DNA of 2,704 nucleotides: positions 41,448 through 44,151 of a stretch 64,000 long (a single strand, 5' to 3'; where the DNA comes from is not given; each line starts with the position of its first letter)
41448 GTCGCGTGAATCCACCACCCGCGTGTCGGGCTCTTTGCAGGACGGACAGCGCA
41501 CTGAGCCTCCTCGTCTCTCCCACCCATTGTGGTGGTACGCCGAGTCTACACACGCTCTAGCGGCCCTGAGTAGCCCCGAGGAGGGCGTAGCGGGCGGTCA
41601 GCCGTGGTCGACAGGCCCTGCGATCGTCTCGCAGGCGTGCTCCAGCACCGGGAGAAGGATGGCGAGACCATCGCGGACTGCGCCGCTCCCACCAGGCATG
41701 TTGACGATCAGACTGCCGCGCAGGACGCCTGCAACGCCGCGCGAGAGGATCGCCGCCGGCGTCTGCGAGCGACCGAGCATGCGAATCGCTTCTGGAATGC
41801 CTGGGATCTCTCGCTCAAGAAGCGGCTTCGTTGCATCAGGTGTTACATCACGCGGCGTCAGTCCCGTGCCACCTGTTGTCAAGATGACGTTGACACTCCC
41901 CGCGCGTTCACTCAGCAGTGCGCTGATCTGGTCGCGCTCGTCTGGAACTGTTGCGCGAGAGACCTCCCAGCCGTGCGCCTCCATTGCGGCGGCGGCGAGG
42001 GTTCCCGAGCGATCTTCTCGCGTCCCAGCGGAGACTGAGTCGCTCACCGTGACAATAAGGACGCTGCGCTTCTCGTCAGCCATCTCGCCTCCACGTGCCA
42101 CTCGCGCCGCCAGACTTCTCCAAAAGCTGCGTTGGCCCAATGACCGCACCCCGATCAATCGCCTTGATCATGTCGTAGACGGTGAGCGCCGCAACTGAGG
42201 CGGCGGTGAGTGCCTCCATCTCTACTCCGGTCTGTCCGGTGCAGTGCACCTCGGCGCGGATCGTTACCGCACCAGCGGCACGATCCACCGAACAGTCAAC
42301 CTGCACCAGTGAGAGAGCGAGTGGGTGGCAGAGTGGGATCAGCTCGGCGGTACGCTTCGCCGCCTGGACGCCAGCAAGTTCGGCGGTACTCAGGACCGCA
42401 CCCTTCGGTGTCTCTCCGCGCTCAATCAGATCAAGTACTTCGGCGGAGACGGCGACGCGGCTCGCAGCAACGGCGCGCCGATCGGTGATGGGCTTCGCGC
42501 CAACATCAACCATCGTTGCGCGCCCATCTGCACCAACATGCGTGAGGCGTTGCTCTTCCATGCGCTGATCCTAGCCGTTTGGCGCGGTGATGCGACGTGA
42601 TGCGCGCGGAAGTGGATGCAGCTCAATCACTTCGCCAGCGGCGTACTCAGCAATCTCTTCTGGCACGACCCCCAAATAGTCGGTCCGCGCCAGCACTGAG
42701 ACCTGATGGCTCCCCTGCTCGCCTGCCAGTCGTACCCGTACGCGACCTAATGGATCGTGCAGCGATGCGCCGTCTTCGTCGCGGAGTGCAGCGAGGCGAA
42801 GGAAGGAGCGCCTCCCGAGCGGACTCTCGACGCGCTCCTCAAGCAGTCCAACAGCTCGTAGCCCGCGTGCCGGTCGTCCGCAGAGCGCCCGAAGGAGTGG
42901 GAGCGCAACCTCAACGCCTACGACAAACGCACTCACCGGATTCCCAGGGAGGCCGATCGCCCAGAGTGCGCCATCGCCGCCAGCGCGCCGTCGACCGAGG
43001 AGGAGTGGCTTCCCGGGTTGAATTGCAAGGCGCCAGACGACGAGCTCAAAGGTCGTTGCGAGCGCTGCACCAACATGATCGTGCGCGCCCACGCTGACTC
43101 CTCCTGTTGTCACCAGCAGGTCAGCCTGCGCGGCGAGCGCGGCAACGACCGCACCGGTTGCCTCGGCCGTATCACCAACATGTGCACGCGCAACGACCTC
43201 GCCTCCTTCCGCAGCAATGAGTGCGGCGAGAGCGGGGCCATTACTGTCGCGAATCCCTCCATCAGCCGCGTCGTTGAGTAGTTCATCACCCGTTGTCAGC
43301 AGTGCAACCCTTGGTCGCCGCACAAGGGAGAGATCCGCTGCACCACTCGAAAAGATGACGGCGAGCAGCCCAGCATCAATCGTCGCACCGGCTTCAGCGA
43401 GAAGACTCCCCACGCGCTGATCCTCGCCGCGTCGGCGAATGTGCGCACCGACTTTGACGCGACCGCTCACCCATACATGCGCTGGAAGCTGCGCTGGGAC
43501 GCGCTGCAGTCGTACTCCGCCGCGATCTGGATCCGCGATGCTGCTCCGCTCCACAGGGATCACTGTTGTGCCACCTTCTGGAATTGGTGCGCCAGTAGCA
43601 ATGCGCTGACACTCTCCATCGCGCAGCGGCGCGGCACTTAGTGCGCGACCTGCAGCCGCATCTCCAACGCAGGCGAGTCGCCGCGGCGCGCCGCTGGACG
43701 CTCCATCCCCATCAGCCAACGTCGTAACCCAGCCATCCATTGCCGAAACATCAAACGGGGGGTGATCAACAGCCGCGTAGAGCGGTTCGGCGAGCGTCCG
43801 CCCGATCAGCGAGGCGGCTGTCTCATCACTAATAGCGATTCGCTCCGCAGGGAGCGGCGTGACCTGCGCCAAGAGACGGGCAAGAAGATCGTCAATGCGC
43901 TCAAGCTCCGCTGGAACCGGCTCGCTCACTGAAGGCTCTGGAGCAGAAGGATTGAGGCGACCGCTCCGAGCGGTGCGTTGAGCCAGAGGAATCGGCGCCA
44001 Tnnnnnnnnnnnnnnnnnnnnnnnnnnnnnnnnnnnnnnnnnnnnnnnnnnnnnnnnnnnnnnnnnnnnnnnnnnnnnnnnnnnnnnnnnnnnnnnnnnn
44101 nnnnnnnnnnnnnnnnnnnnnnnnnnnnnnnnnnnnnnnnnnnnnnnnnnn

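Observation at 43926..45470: Lycopene-cyclase-domain::UbiA prenyltransferase fusion (C50-carotenoid LbtBC/CrtYf-CrtEb-like) next to the rhodopsin but chained to Mo-cofactor genes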

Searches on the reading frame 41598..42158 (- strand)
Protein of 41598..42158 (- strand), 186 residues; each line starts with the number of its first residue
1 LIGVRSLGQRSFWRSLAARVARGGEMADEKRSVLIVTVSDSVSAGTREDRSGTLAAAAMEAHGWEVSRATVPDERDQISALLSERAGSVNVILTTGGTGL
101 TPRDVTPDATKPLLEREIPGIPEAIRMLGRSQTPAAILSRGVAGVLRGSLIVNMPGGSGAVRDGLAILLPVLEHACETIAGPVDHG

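Call 3: search_protein_families(library=pfam, proteins=[window:41598-42158:-], max_evalue=0.1)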
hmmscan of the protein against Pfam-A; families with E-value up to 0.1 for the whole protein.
window:41598-42158:- (186 aa): 1 family
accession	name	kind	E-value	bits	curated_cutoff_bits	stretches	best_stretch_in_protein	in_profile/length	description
PF00994.29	MoCF_biosynth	-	1.3e-31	109.6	26.6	1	35-174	2-144/144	Probable molybdopterin binding domain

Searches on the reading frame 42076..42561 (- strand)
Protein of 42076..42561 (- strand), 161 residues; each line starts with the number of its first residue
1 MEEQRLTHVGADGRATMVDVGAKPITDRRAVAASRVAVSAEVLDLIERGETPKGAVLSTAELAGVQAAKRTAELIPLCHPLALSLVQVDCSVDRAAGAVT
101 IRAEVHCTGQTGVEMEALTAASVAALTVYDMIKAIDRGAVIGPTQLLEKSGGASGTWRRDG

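Call 3: search_protein_families(library=pfam, proteins=[window:42076-42561:-], max_evalue=0.1)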
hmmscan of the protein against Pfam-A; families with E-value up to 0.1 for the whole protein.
window:42076-42561:- (161 aa): 1 family
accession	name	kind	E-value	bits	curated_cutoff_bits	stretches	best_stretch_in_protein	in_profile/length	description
PF01967.27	MoaC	-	6.3e-53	178.9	27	1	17-152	1-136/136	MoaC family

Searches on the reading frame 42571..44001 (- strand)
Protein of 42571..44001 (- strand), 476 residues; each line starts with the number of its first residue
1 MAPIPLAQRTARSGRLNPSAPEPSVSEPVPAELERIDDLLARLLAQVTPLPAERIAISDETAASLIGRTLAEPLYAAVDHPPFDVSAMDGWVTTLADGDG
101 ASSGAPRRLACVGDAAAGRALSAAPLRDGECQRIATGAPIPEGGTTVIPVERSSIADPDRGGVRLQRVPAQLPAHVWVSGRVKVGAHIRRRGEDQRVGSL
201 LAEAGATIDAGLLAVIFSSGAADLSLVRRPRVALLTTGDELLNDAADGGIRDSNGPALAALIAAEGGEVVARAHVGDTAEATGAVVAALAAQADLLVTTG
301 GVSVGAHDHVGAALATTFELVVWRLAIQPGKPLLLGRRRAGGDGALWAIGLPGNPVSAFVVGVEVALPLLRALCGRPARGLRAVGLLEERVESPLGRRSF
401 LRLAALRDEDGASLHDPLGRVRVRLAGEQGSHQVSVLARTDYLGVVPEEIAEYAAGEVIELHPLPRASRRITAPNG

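Call 3: search_protein_families(library=pfam, proteins=[window:42571-44001:-], max_evalue=0.1)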
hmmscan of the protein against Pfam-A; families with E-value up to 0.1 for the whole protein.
window:42571-44001:- (476 aa): 3 families
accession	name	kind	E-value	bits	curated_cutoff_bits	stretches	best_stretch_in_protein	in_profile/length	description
PF03453.22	MoeA_N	-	1.6e-32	112.8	30.8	1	36-220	3-160/160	MoeA N-terminal region (domain I and II)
PF00994.29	MoCF_biosynth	-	2.1e-28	99.3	26.6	1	234-371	2-143/144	Probable molybdopterin binding domain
PF03454.20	MoeA_C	-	1.4e-08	35.2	22.1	1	387-464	4-72/72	MoeA C-terminal region (domain IV)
